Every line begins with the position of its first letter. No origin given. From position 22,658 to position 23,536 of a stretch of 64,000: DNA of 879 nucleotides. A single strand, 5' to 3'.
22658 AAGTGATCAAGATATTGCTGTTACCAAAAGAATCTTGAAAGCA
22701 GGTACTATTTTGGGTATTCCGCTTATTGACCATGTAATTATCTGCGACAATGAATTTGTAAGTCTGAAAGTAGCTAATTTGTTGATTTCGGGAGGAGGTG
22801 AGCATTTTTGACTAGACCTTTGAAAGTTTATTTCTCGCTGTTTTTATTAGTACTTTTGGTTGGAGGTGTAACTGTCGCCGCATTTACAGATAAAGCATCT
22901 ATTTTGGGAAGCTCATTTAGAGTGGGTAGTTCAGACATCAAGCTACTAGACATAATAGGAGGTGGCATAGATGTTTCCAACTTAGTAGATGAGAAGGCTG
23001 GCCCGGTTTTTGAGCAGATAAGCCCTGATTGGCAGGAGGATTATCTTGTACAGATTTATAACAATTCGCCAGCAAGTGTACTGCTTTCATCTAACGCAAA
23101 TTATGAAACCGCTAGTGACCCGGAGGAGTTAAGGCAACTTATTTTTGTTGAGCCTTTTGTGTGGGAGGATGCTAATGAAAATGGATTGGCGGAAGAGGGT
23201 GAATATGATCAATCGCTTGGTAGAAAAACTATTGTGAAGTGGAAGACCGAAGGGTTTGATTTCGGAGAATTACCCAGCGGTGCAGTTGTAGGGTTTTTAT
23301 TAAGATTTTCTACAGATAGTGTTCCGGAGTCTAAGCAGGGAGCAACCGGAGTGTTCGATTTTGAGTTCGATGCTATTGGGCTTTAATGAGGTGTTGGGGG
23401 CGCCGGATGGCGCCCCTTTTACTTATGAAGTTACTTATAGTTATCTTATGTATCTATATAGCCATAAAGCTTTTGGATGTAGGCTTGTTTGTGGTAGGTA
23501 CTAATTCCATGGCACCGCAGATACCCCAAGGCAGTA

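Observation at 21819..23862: Second, minimal TasA-like + SipW pair translationally coupled to a RadC-like JAB gene under an XRE regulator (locus 1)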

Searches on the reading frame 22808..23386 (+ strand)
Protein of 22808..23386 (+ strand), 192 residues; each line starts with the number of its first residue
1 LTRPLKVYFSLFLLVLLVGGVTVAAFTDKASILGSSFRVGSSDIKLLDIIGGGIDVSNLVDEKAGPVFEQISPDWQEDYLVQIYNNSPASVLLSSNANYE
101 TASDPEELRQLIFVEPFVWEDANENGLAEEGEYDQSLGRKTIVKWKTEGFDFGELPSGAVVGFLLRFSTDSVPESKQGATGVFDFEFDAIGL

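Call 4: search_protein_families(library=pfam, proteins=[window:22808-23386:+], max_evalue=0.1)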
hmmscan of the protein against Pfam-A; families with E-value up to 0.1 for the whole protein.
window:22808-23386:+ (192 aa): 0 families

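Call 5: search_protein_families(library=ncbifam, proteins=[window:22808-23386:+], max_evalue=1)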
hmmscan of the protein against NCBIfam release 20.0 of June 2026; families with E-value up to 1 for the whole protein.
window:22808-23386:+ (192 aa): 1 family
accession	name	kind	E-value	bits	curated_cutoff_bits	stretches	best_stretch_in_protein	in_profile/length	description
TIGR04088.1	cognate_SipW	domain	0.0014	18.8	19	1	13-32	6-25/34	SipW-dependent-type signal peptide-containing protein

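Call 8: find_homologous_proteins(query=window:22808-23383:+, max_evalue=0.01)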
Query window:22808-23383:+ (192 aa): 122 proteins with E <= 0.01 among 665 candidates; the best 120 are listed.
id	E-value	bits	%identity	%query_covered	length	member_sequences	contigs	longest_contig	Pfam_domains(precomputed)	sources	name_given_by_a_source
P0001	2.3e-120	417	100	100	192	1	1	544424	-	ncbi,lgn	-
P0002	1.1e-73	265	64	100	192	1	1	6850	-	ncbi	-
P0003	9.2e-72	258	62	99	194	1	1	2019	-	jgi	-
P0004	4.8e-71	256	64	100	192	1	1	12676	-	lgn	-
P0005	8.3e-70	252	60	100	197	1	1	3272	-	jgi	jgi:hypothetical protein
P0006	1.5e-69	251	62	90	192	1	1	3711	-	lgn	-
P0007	1.0e-67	245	60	97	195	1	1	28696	-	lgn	-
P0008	4.9e-67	243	62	88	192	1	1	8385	-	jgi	jgi:hypothetical protein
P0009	1.2e-66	242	58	100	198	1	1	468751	-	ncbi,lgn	-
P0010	1.2e-66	242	58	99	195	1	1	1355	-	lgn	-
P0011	1.4e-66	242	60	100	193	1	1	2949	-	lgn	-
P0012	1.8e-66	241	61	93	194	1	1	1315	-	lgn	-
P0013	3.2e-66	240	61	94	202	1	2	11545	-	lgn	-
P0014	3.5e-66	240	58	100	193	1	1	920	-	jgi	jgi:hypothetical protein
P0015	5.7e-66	240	58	98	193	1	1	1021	-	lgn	-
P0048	9.8e-62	226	57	90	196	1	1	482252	-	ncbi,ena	-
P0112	1.9e-46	176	49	87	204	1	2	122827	-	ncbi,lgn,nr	ncbi:hypothetical protein HYV31_03830 [candidate division WWE3 bacterium]|nr:hypothetical protein [c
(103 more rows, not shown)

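Call 9: find_encoding_contigs(protein=window:22808-23383:+, flank=10000)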
Protein seq(192 aa) (192 aa): no gene with exactly this product is on record in the collection.

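Call 11: find_related_loci(query=A1, collection=genome_contigs, flank=6000)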
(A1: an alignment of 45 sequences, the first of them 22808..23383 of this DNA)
Query A1 (192 aa) in genome_contigs; peptide patterns used: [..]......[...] (x = any residue, [..] = any of these).
82 stretches matched a pattern; 44 encode a relative of the query (tblastn E <= 1e-3); 44 distinct loci.
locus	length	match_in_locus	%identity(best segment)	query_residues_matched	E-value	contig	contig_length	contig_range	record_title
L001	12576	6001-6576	58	1-192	2e-72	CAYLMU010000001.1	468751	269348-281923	MAG TPA_asm: uncultured Candidatus Saccharibacteria bacterium isolate SRP193661_co1_136 genome assembly, contig: NODE_4_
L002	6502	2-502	62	26-192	5e-71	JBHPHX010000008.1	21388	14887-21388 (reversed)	Patescibacteria group bacterium isolate SAG AM-312-C07 AM-312-C07_NODE_8, whole genome shotgun sequence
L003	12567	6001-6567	56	6-192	1e-69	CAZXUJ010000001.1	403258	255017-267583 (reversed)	MAG TPA_asm: uncultured Candidatus Saccharibacteria bacterium isolate SRP192515_co1_190 genome assembly, contig: NODE_6_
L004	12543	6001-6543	60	11-191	6e-69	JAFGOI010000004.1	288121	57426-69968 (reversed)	MAG: Patescibacteria group bacterium isolate Zod_Metabat.613 k87_2257151, whole genome shotgun sequence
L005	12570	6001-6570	56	3-192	1e-68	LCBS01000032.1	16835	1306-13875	MAG: candidate division WWE3 bacterium GW2011_GWB1_41_6 UU72_C0032, whole genome shotgun sequence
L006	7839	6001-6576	55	1-192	8e-67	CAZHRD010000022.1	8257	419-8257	MAG TPA_asm: uncultured Candidatus Saccharibacteria bacterium isolate binchicken_co129_933 genome assembly, contig: NODE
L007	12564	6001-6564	57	6-189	4e-66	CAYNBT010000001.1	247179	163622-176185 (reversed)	MAG TPA_asm: uncultured Candidatus Saccharibacteria bacterium isolate SRP342105_co1_255 genome assembly, contig: NODE_39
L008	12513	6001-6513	58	20-190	1e-65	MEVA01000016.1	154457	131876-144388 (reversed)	MAG: candidate division WWE3 bacterium RIFCSPHIGHO2_01_FULL_42_13 rifcsphigho2_01_scaffold_797, whole genome shotgun seq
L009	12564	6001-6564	55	3-190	3e-65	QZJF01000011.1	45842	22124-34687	MAG: candidate division WWE3 bacterium isolate SURF_46 Ga0104751_1001127, whole genome shotgun sequence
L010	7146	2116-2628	57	20-190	6e-65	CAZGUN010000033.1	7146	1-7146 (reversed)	MAG TPA_asm: uncultured Candidatus Saccharibacteria bacterium isolate SRP136066_co1_184 genome assembly, contig: NODE_16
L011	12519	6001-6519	57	20-192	9e-65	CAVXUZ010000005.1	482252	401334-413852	MAG: uncultured candidate division WWE3 bacterium isolate MFD04716.bin.1.185 genome assembly, contig: contig_27056, whol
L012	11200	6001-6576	55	1-192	7e-65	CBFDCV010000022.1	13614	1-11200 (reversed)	MAG TPA_asm: uncultured candidate division WWE3 bacterium isolate SRR26215684_binner13_Refined_38 genome assembly, conti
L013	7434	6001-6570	53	1-189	2e-64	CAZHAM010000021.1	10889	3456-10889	MAG TPA_asm: uncultured Candidatus Saccharibacteria bacterium isolate SRP050083_co7_606 genome assembly, contig: NODE_53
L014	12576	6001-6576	56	1-192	3e-63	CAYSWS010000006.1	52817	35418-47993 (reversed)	MAG TPA_asm: uncultured Candidatus Saccharibacteria bacterium isolate SRP214966_co1_463 genome assembly, contig: NODE_76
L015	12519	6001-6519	58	20-192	4e-63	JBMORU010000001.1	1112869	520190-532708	MAG: Patescibacteria group bacterium isolate Betzabe_MAG188 MAG188_1, whole genome shotgun sequence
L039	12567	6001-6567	47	6-192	3e-49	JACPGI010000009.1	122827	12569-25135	MAG: candidate division WWE3 bacterium isolate NC_groundwater_383_Ag_B-0.1um_36_13 GD18-4_B1_scaffold_1349017, whole gen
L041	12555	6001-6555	45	3-187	6e-45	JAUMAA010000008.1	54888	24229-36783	MAG: Patescibacteria group bacterium isolate P_PATE NODE_638_length_54888_cov_2.041599, whole genome shotgun sequence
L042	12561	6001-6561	41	4-190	6e-44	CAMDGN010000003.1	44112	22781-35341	MAG: candidate division WWE3 bacterium isolate MiH-22jul19-111 genome assembly, contig: MiH-22jul19-C1338, whole genome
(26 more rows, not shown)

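Call 14: predict_structure(alignment_id=A1)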
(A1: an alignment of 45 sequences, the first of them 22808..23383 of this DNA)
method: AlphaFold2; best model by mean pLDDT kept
length: 192 residues; sequences in the alignment: 45
mean_pLDDT: 87.1   pTM: 0.73
mean pLDDT of the five models: 87.1, 84.4, 84.4, 84.3, 79.4
residues with pLDDT >= 90: 100; 70-90: 76; 50-70: 13; < 50: 3
segments of 3 or more residues with pLDDT < 50: 28-30
pLDDT, mean of each block of 10 residues (from residue 1): 74 82 57 80 93 91 89 91 95 91 83 94 86 90 94 94 94 87 91 77
secondary structure, 60 per line:
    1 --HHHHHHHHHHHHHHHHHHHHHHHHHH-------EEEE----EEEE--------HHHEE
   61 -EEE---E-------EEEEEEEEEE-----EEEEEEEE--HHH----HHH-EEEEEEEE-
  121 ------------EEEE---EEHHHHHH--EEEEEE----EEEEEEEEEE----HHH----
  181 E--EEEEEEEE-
elements in order: H3-28 E36-39 E44-47 E62-64 E76-85 E91-98 E112-119 E133-136 H142-147 E150-155 E160-169 E184-191

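Call 17: fold_search(model_id=the predicted structure, library=pdb)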
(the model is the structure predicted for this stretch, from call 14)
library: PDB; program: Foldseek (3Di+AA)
matches with E <= 10: 1505; with E <= 0.001: 0
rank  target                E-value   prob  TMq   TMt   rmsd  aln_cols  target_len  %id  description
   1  1o6u_E                1.0e-03  1.00  0.30  0.17   6.0       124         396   14  The Crystal Structure of Human Supernatant Protein Factor (released 2003-10-17)
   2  6r7e                  1.2e-03  0.92  0.28  0.32  10.1       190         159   12  N-terminally reversed variant of FimA E. coli with alanine insertion at position 20 (released 2020-05-06)
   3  6r74                  1.5e-03  0.94  0.30  0.35   9.7       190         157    9  N-terminally reversed variant of FimA E. coli (released 2020-05-06)
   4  4tlg_B                2.1e-03  1.00  0.30  0.18   5.9       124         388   12  Crystal structure of SEC14-like protein 4 (SEC14L4) (released 2014-07-02)
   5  2qki_E                2.2e-03  0.72  0.22  0.23  17.9       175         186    8  Human C3c in complex with the inhibitor compstatin (released 2007-08-14)
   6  3hrz_B                2.9e-03  0.51  0.20  0.17  17.8       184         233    7  Cobra Venom Factor (CVF) in complex with human factor B (released 2009-07-07)
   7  6fvi                  3.2e-03  0.77  0.25  0.32  19.4       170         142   12  ASH / PapD-like domain of human CEP192 (PapD-like domain 7) (released 2019-03-20)
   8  7fe0_A                3.2e-03  0.66  0.25  0.25  17.4       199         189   12  AvmM Catalyzes Macrocyclization in Alchivemycin A Biosynthesis (released 2021-09-01)
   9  7ueg_A                3.6e-03  0.97  0.36  0.38  10.7       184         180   10  Cryo-EM of bundling pili from Pyrobaculum calidifontis (released 2022-06-29)
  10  4y2l_A                4.0e-03  0.90  0.30  0.36  11.1       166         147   11  Structure of CFA/I pili major subunit CfaB trimer (released 2016-08-10)
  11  2a74_B                4.3e-03  0.38  0.19  0.20  18.4       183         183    9  Human Complement Component C3c (released 2005-09-27)
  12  4dxt                  5.3e-03  0.95  0.36  0.35  12.7       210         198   12  Human SUN2 (AA 522-717) (released 2012-06-06)
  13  6wmg                  5.6e-03  0.92  0.34  0.34  13.1       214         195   13  Human Sun2 (500-717) (released 2020-12-02)
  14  6wmf_A                6.0e-03  0.87  0.31  0.32  14.1       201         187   10  Human Sun2-KASH5 complex (released 2020-12-02)
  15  7uzs                  6.3e-03  0.92  0.27  0.09  15.2       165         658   10  Protein 4.2 (local refinement from consensus reconstruction of ankyrin complex classes) (released 2022-07-20)
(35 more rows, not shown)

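Call 21: search_solved_structures(query=A1, max_evalue=10, show_alignments=2)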
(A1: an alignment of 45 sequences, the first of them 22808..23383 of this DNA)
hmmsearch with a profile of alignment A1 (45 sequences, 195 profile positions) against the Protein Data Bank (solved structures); distinct sequences matched with E-value up to 10: 17.
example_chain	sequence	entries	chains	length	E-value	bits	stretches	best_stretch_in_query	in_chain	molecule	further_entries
3pm8_A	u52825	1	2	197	0.13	14.7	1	53-145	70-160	Calcium-dependent protein kinase 2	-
5kqo_A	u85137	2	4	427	0.16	14.5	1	31-95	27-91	1-deoxy-D-xylulose 5-phosphate reductoisomerase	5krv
5krr_A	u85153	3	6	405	0.16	14.4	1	31-95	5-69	1-deoxy-D-xylulose 5-phosphate reductoisomerase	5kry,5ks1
10ps_A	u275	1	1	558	0.18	14.3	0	120-139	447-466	Serine-aspartate repeat-containing protein D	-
3l19_A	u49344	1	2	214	0.24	13.9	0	118-142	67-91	Calcium/calmodulin dependent protein kinase with a kinase domain and 4 calmodulin like EF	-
4zcu_A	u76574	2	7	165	0.3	13.5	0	119-140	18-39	Calcium-binding mitochondrial carrier protein SCaMC-1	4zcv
2m7k_A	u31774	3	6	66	0.37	13.3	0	119-141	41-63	Calcium-binding protein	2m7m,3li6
2m7n_A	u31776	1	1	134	0.44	13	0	119-141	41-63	Calcium-binding protein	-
4n5x_A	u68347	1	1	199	0.55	12.7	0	119-140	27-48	Calcium-binding mitochondrial carrier protein SCaMC-1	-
6ui4_B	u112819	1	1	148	0.94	11.9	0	119-143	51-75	Calmodulin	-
3fia_A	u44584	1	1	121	0.94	11.9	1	112-157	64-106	Intersectin-1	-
2khn_A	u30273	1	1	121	0.94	11.9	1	112-157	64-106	Intersectin-1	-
1jfj_A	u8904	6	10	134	1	11.8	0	119-141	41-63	CALCIUM-BINDING PROTEIN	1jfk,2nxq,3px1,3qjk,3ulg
9d8s_A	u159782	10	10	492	1.1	11.7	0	117-140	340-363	Calmodulin-domain protein kinase 1 | Non-specific serine/threonine protein kinase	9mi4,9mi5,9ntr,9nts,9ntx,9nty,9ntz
3igo_A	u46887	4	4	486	1.2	11.5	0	117-140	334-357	Calmodulin-domain protein kinase 1 | Calmodulin-domain protein kinase 1, putative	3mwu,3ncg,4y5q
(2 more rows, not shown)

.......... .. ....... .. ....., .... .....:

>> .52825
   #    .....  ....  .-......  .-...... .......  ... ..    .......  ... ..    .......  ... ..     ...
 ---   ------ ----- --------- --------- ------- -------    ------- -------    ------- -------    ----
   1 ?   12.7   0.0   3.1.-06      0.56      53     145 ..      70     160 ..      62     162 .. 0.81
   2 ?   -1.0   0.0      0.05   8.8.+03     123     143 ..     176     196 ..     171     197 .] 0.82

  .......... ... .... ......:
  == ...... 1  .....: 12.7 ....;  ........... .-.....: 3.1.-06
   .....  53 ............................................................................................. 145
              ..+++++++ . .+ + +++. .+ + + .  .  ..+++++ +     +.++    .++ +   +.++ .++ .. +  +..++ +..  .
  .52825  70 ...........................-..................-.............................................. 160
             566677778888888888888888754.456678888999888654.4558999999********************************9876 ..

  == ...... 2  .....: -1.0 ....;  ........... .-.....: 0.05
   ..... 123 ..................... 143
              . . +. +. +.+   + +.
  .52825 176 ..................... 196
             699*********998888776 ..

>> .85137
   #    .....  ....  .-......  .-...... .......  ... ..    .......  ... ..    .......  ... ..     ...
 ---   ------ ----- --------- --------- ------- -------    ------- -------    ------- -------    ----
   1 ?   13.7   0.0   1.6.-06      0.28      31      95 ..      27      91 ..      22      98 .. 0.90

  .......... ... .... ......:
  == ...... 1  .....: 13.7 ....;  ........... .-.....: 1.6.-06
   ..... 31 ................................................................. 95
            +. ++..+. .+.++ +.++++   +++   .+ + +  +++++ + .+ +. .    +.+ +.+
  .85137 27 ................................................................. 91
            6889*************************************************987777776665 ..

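Call 29: find_encoding_contigs(protein=P0048, flank=10000, max_places=1)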
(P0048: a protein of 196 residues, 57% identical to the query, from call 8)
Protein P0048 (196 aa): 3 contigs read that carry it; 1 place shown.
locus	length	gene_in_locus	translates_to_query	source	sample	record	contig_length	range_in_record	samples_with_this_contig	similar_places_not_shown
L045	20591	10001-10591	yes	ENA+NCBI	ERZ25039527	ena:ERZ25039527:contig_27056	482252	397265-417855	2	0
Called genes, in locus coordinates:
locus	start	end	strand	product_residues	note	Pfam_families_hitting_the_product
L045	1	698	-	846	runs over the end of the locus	PF07517:SecA_DEAD, PF01043:SecA_PP_bind, PF21090:P-loop_SecA, PF07516:SecA_SW, PF02810:SEC-C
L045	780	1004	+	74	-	-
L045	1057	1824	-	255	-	PF02673:BacA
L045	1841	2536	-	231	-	-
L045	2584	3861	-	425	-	PF02403:Seryl_tRNA_N, PF00587:tRNA-synt_2b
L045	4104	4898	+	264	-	PF01209:Ubie_methyltran, PF13489:Methyltransf_23, PF07021:MetW, PF05401:NodS (weak), PF13847:Methyltransf_31, PF08241:Methyltransf_11, PF08242:Methyltransf_12, PF13649:Methyltransf_25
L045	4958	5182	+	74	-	PF01176:eIF-1a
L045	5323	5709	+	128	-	PF00416:Ribosomal_S13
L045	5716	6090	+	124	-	PF00411:Ribosomal_S11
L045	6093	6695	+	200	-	PF00163:Ribosomal_S4, PF01479:S4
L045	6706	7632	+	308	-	PF01193:RNA_pol_L, PF01000:RNA_pol_A_bac, PF03118:RNA_pol_A_CTD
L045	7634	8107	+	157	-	PF01196:Ribosomal_L17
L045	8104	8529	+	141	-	PF00572:Ribosomal_L13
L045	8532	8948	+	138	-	PF00380:Ribosomal_S9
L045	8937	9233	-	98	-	PF13560:HTH_31, PF12844:HTH_19, PF01381:HTH_3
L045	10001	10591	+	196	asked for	-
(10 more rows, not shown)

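Call 30: find_encoding_contigs(protein=P0112, flank=10000, max_places=1)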
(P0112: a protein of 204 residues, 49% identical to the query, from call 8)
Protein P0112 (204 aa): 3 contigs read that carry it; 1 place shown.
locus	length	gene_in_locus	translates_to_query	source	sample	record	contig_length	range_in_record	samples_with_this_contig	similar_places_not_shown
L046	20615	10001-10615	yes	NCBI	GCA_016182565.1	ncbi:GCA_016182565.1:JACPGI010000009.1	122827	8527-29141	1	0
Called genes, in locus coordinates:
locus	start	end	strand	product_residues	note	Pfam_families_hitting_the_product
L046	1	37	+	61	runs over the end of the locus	PF00253:Ribosomal_S14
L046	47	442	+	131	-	PF00410:Ribosomal_S8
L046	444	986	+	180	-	PF00347:Ribosomal_L6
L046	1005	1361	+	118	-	PF00861:Ribosomal_L18p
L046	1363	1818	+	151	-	PF00333:Ribosomal_S5, PF03719:Ribosomal_S5_C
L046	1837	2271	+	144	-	PF00828:Ribosomal_L27A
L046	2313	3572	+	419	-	PF00344:SecY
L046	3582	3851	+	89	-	-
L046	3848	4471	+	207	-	PF00406:ADK, PF13207:AAA_17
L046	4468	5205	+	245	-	PF00557:Peptidase_M24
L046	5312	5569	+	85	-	PF01176:eIF-1a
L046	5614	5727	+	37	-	PF00444:Ribosomal_L36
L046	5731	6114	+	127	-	PF00416:Ribosomal_S13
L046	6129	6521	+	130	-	PF00411:Ribosomal_S11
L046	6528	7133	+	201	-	PF00163:Ribosomal_S4, PF01479:S4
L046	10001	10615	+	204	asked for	-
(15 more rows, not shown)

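Call 42: search_protein_representatives(alignment_id=A1)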
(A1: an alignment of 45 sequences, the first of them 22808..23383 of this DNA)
Query: 45 sequences, 195 profile positions. Proteins with E-value up to 0.001 (for the whole library): 230; up to 1e-10: 73; up to 1e-30: 31. The best 150 are listed.
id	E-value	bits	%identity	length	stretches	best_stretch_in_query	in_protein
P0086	4.9e-83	293.5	-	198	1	4-193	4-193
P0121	3.6e-76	271.1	-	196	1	4-194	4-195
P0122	6.7e-74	263.7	-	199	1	6-195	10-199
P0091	1.0e-73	263.1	-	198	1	4-194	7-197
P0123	2.0e-72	258.9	-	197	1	4-194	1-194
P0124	4.8e-70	251.1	-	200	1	3-194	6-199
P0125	4.6e-66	238.1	-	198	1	5-192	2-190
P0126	5.8e-66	237.8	-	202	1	4-194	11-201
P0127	1.7e-65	236.3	-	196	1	3-193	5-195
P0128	1.7e-60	220.0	-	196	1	11-194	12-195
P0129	2.8e-55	203.0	-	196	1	1-194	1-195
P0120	6.6e-54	198.5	-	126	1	43-161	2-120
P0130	1.5e-53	197.3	-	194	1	8-192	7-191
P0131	1.1e-52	194.5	-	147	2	88-194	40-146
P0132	1.5e-48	181.0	-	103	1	94-194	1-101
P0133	5.8e-46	172.6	-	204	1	2-191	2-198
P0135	2.0e-37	144.7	-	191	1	5-191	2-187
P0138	3.9e-35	137.2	-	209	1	6-192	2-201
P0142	1.1e-34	135.7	-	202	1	5-193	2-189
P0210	2.5e-08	49.8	-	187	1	9-194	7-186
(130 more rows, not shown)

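Call 44: search_protein_families(library=pfam, alignment_id=A2, max_evalue=0.01)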
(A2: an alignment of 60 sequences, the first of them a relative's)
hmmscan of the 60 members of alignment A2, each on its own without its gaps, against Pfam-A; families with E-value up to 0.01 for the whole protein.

A. member 1, P0133 (204 aa): 0 families

B. families by the number of members that match (of 60 scanned): 15 families
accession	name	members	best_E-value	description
PF12389.13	Peptidase_M73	25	9.8e-11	Camelysin metallo-endopeptidase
PF11617.13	Cu-binding_MopE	8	1.2e-30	Putative metal-binding motif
PF00526.23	Dicty_CTDC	3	1.1e-10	Dictyostelium (slime mold) repeat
PF13229.12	Beta_helix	3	1.7e-09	Right handed beta helix region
PF13948.11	DUF4215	2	6e-11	Domain of unknown function (DUF4215)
PF05048.19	NosD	2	6.6e-06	Periplasmic copper-binding protein (NosD)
PF13385.13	Laminin_G_3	1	2.7e-25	Concanavalin A-like lectin/glucanases superfamily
PF04892.17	VanZ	1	7.9e-16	VanZ like family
PF18998.6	Flg_new_2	1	5.7e-14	Divergent InlB B-repeat domain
PF00932.25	LTD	1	5e-12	Lamin Tail Domain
PF00066.22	Notch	1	6.5e-08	LNR domain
PF20883.3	Kbp-5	1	8.1e-06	KNL (Kinetochore null) Binding Protein 5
PF02412.23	TSP_3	1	9.3e-06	Thrombospondin type 3 repeat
PF07953.20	Toxin_R_bind_N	1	0.00064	Clostridium neurotoxin, N-terminal receptor binding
PF11346.13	DUF3149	1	0.0041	Protein of unknown function (DUF3149)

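Call 45: search_protein_families(library=ncbifam, alignment_id=A2, max_evalue=0.01)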
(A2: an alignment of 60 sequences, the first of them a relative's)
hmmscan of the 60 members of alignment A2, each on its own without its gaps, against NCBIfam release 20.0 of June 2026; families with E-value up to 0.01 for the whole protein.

A. member 1, P0133 (204 aa): 0 families

B. families by the number of members that match (of 60 scanned): 15 families
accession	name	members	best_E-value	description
TIGR04088.1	cognate_SipW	35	7.4e-09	SipW-dependent-type signal peptide-containing protein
NF046066.1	BioflmMtrxTasA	10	5.8e-05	biofilm matrix protein TasA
TIGR04247.1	NosD_copper_fam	4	1.9e-11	nitrous oxide reductase family maturation protein NosD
TIGR04090.1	exp_by_SipW_IV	3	0.0033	BsaA family SipW-dependent biofilm matrix protein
TIGR02232.1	myxo_disulf_rpt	2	8.3e-19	cysteine-rich acidic repeat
NF033680.1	exonuc_ExeM-GG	1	2.2e-22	extracellular exonuclease ExeM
NF037970.1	vanZ_1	1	1.4e-17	VanZ family protein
NF041328.1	C_rich_MXAN6577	1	3.9e-15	MXAN_6577-like cysteine-rich protein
NF052521.1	TafC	1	1.6e-09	TafC family fimbrial protein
NF045500.1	Omp28_seleno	1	7.2e-07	Omp28-related selenoprotein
TIGR03804.1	para_beta_helix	1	6.2e-05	parallel beta-helix repeat protein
NF047854.1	LIC10774_subfam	1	0.00038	LIC10774/LIC10365 family surface protein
TIGR04089.1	exp_by_SipW_III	1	0.00063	alternate-type signal peptide domain-containing protein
NF053691.1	BamM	1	0.0024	BamM family beta-barrel-assembly machinery protein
NF041894.1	MXAN_6652_fam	1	0.0083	MXAN_6652 family MXYO-CTERM-anchored protein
